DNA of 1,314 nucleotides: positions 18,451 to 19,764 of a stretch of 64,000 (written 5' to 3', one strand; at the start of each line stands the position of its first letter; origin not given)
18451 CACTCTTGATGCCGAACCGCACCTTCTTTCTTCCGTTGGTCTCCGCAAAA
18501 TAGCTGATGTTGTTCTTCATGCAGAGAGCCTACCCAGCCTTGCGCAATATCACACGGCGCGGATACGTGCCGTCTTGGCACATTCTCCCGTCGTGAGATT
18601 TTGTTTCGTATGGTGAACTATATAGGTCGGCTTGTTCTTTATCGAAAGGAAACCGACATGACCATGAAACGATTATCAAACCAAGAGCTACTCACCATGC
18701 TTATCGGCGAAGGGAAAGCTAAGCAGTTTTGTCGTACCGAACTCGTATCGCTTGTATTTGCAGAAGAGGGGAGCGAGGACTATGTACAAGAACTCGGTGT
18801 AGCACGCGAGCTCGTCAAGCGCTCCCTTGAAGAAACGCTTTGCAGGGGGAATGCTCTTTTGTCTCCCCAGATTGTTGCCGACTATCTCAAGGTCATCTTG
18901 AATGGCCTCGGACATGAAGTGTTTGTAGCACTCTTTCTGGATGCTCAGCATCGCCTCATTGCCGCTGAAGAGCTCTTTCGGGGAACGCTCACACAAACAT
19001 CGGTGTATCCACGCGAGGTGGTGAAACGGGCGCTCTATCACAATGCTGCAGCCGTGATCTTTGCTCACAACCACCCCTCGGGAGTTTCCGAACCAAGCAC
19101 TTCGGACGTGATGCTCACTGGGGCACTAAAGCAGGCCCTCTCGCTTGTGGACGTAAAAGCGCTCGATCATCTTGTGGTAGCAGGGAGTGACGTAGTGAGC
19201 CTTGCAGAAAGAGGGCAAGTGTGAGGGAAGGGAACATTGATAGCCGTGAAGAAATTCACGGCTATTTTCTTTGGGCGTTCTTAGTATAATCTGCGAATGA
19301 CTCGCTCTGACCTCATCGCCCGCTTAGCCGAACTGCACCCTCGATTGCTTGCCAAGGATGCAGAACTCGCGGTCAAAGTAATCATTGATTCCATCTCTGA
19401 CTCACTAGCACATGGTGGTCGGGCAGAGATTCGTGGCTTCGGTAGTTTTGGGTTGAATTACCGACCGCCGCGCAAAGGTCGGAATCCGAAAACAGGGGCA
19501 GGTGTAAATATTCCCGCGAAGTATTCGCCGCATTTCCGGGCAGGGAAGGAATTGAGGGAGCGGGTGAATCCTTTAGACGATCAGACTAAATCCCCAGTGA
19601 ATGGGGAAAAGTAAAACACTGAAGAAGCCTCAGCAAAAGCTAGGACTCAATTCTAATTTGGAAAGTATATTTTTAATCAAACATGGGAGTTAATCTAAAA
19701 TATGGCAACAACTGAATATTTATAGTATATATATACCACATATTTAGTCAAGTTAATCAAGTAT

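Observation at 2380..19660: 17-kb GC-rich integrative element packed with secreted effectors in an AT-rich small genome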

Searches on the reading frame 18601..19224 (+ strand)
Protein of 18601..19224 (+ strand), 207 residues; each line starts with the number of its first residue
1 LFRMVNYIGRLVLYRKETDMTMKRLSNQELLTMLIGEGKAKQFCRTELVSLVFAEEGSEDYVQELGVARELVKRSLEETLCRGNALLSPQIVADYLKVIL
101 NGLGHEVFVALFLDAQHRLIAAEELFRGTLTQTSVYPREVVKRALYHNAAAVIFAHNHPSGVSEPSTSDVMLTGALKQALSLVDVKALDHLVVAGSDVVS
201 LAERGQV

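Call 6: search_protein_families(library=pfam, proteins=[window:18601-19224:+], max_evalue=0.01)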
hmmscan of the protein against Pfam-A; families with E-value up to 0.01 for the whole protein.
window:18601-19224:+ (207 aa): 2 families
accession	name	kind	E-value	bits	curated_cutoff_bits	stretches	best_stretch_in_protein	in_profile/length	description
PF04002.20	RadC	-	1.5e-41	141.6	22.1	1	88-205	3-120/121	RadC-like JAB domain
PF10635.14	DisA-linker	-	0.0025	18.1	25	1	13-98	20-102/142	DisA bacterial checkpoint controller linker region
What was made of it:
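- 18601..19224 (+): RadC-like JAB-domain protein. PF04002 E = 1.5e-41 (call 6).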

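Call 40: search_protein_families(library=padloc, proteins=[window:18601-19224:+], max_evalue=0.01)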
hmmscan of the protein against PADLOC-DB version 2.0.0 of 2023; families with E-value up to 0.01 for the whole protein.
window:18601-19224:+ (207 aa): 0 families

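Call 85: search_protein_families(library=phrogs, proteins=[window:18601-19224:+], max_evalue=0.001)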
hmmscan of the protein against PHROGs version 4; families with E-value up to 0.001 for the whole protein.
window:18601-19224:+ (207 aa): 1 family
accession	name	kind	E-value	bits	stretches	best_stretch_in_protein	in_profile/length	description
phrog_10276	-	DNA, RNA and nucleotide metabolism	3.8e-33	115.6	1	69-206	14-152/153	DNA repair protein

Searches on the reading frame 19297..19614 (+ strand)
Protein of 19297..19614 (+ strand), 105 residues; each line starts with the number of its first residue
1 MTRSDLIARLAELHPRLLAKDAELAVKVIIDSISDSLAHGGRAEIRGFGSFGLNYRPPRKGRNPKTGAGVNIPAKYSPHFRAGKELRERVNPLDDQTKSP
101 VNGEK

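Call 6: search_protein_families(library=pfam, proteins=[window:19297-19614:+], max_evalue=0.01)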
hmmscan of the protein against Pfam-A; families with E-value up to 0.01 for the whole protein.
window:19297-19614:+ (105 aa): 1 family
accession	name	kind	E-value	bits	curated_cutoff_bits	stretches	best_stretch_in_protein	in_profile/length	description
PF00216.26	Bac_DNA_binding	-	4.1e-27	94.7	22.4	1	1-91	1-90/90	Bacterial DNA-binding protein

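Call 39: search_protein_families(library=ncbifam, proteins=[window:19297-19614:+], max_evalue=0.01)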
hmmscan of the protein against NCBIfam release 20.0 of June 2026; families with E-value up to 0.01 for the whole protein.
window:19297-19614:+ (105 aa): 6 families
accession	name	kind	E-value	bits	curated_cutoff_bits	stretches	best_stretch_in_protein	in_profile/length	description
NF001222.0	PRK00199.1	equivalog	1e-38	131.4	115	1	1-92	1-92/95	integration host factor subunit beta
TIGR00988.1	hip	equivalog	1.1e-34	118.6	119.95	1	1-91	1-91/94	integration host factor subunit beta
NF001401.0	PRK00285.1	equivalog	9.6e-17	61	111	1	1-94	6-98/103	integration host factor subunit alpha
NF007945.0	PRK10664.1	equivalog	2e-15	57.1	157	1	1-91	1-90/90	nucleoid-associated protein HU-beta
TIGR00987.1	himA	equivalog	1.9e-13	50.6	120.25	1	17-91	17-91/96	integration host factor subunit alpha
NF008023.0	PRK10753.1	equivalog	8.1e-13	48.5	162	1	5-90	5-89/90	nucleoid-associated protein HU-alpha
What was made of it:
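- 19297..19614 (+): IHF-beta-type DNA-bending protein, the last backbone gene. NCBIfam IHF-beta equivalog, 131 bits against a cut-off of 115 (call 39).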

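Call 96: find_encoding_contigs(protein=window:19297-19614:+, flank=10000, max_places=6)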
Protein window:19297-19614:+ (105 aa): 1 contig read that carries it; 1 place shown.
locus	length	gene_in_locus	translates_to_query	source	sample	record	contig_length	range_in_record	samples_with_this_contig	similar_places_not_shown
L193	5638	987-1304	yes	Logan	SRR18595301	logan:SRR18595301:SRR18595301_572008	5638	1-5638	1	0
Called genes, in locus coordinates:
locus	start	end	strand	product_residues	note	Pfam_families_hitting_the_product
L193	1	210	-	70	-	?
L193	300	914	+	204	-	PF04002:RadC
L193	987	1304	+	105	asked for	PF00216:Bac_DNA_binding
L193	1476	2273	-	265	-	-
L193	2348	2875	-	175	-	-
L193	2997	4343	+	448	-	-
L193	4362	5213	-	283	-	-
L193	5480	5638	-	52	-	?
